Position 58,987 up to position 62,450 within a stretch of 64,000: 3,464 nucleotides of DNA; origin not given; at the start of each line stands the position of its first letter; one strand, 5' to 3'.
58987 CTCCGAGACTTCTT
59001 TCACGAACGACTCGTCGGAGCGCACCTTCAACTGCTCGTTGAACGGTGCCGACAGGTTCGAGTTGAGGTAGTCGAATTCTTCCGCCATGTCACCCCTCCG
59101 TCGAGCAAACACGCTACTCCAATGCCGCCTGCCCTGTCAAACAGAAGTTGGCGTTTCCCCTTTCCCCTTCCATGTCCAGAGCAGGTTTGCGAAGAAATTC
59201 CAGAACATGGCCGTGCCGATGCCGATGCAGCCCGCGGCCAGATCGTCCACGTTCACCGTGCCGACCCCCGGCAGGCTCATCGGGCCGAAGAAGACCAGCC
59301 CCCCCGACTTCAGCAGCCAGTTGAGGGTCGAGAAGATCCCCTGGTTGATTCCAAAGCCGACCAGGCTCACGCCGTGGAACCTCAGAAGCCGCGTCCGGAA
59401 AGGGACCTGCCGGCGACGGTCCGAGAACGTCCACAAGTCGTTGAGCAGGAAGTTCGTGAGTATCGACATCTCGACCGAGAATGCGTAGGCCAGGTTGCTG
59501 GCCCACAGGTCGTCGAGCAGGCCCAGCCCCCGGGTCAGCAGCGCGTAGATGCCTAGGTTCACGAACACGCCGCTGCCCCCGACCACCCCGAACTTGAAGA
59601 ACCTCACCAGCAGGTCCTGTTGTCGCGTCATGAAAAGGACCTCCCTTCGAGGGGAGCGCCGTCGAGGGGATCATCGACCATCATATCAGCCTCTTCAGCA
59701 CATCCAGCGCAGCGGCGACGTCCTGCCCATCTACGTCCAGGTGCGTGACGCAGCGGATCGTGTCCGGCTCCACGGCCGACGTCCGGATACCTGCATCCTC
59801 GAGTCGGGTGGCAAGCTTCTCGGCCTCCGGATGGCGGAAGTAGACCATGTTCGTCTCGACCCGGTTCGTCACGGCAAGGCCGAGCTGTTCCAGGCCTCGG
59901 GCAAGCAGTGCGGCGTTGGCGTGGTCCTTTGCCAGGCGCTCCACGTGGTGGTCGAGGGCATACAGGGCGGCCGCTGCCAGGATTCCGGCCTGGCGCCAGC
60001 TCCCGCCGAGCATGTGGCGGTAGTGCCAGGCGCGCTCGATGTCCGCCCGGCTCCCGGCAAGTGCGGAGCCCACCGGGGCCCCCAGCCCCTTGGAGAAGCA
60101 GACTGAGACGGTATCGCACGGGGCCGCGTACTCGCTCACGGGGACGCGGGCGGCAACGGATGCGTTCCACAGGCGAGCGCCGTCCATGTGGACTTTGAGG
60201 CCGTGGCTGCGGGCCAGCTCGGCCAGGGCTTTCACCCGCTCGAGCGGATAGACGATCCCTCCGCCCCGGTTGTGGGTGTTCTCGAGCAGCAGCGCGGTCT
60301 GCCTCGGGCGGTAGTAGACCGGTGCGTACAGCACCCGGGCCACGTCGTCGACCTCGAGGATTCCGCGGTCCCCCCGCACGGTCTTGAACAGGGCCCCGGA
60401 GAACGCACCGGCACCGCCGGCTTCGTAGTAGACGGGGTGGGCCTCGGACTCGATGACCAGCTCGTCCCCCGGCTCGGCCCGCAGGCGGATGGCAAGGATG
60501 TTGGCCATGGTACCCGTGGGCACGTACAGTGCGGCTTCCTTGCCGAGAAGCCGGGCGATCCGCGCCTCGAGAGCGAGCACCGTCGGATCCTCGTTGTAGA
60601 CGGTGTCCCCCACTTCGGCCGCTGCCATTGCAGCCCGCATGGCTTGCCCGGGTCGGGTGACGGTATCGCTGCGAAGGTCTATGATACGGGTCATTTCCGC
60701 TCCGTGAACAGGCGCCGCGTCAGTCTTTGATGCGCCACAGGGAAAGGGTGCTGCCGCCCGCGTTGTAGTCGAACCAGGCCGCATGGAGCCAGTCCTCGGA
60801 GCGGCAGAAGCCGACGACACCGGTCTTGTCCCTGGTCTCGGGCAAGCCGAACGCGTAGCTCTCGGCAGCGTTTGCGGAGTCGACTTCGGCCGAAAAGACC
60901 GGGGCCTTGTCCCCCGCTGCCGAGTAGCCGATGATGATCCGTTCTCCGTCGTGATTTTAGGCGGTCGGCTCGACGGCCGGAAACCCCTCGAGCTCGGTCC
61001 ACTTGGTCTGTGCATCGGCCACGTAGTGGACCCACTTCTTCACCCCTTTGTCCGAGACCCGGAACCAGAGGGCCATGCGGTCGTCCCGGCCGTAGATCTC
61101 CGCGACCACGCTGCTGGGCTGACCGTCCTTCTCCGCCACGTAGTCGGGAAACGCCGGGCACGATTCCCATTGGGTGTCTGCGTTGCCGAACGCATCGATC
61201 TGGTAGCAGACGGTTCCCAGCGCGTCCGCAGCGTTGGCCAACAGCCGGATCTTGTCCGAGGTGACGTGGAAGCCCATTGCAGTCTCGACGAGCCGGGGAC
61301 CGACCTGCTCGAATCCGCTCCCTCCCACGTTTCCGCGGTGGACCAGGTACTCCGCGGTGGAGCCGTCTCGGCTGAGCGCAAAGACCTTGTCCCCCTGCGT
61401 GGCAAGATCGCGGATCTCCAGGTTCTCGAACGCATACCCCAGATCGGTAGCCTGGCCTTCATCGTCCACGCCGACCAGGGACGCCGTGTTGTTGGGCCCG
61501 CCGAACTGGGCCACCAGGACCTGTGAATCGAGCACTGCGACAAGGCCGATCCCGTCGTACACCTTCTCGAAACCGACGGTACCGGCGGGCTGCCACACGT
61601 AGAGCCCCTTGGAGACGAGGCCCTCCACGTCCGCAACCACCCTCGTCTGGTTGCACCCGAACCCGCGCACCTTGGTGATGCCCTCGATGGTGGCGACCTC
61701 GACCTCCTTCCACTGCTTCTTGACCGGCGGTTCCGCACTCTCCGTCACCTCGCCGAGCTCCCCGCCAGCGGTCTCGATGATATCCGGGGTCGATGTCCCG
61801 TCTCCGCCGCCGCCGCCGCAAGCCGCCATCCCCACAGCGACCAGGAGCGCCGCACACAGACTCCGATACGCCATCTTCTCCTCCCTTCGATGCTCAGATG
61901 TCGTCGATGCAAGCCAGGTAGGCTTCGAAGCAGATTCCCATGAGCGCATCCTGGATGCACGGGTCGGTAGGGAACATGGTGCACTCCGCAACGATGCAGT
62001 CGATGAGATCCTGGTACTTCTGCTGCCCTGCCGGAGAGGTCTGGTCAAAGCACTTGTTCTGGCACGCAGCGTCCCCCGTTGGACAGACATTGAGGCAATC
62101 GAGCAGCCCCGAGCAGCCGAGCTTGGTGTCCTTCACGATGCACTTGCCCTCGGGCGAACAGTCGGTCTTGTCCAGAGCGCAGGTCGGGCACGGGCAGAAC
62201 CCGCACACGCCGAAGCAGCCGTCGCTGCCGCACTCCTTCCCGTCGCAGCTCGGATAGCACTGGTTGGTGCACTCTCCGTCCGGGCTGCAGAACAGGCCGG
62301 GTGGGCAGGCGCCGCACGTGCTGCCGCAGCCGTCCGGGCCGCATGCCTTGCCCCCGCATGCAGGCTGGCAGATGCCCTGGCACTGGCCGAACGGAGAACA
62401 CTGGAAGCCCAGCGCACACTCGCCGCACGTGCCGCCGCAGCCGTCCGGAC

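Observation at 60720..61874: In-frame TAA inside what reads as a single lipoprotein gene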

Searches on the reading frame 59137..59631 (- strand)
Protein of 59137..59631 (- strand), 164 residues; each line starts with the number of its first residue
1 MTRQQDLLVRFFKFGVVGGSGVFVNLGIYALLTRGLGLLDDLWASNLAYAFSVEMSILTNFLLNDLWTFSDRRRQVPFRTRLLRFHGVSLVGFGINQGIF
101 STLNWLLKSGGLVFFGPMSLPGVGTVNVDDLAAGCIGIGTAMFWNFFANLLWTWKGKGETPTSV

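Call 36: list_cluster_members(proteins=[window:59137-59631:-, L007:8244-8738:+])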
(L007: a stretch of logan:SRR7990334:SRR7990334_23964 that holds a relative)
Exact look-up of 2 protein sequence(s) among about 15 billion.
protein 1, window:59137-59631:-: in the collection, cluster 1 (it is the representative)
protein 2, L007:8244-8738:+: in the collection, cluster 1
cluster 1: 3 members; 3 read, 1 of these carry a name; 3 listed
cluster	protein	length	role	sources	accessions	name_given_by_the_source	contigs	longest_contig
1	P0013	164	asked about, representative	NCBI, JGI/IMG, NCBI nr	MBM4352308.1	MAG: GtrA family protein [Deltaproteobacteria bacterium] | GtrA family protein [Deltaproteobacteria bacterium]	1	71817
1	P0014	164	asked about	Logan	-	-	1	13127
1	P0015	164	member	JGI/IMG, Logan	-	-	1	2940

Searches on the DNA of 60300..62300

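Call 43: search_rna_families(source=window, start=60300, end=62300, threshold=evalue, max_evalue=1)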
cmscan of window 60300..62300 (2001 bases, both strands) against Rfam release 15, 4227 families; matches with E-value up to 1: 0.
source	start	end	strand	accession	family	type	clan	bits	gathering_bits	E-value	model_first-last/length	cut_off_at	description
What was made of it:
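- On Programmed stop-codon readthrough: No Rfam match (call 43).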
